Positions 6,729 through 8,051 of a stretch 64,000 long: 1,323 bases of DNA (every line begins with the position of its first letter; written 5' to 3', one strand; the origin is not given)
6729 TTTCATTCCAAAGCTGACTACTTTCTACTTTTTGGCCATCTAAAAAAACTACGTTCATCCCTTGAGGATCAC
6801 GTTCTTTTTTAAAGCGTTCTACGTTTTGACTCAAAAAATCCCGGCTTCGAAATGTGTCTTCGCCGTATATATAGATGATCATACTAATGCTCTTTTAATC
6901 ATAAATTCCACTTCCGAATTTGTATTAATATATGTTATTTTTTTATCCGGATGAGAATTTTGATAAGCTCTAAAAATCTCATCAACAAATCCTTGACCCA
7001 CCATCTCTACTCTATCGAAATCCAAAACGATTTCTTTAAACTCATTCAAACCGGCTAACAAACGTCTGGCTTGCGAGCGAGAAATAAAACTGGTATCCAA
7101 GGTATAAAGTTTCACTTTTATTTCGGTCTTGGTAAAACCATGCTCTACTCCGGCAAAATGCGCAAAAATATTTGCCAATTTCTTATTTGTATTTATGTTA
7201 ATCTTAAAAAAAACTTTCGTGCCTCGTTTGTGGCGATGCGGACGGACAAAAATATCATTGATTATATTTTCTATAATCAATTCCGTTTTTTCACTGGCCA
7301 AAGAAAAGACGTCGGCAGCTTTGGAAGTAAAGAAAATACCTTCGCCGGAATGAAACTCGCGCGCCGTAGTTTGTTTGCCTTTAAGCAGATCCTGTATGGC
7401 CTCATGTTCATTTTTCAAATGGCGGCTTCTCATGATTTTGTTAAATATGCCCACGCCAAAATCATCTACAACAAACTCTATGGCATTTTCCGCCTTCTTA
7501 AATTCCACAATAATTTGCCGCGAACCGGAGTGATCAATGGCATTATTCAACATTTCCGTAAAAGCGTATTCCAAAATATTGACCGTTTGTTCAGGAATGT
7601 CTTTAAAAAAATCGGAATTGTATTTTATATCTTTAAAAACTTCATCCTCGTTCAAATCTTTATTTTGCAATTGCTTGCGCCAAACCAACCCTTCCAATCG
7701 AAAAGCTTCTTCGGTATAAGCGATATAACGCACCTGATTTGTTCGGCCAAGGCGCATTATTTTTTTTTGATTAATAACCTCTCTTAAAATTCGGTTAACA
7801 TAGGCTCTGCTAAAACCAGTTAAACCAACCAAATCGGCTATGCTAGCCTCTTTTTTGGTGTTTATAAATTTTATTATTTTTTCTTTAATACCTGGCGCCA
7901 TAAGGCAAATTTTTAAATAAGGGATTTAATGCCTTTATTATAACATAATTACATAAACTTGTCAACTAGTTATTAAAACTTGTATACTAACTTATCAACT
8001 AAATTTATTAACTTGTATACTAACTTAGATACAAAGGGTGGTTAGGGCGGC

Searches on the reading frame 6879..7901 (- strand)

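Call 65: search_protein_families(library=pfam, proteins=[window:6879-7901:-], max_evalue=0.01)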
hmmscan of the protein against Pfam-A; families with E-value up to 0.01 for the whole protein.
window:6879-7901:- (340 aa): 5 families
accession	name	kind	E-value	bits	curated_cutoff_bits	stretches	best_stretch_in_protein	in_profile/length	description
PF14213.11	DUF4325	-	1.2e-15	57.4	23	1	277-331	1-63/64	STAS-like domain of unknown function (DUF4325)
PF13581.12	HATPase_c_2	-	2.5e-09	37.7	27.4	1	101-209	23-124/127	Histidine kinase-like ATPase domain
PF02518.31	HATPase_c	-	0.00021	22.1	26.4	1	110-168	6-56/111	Histidine kinase-, DNA gyrase B-, and HSP90-like ATPase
PF07450.16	HycH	-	0.0019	19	25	1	260-315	47-101/129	Formate hydrogenlyase maturation protein HycH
PF06163.17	DUF977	-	0.0029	18.1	22.1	1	5-55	13-63/134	Bacterial protein of unknown function (DUF977)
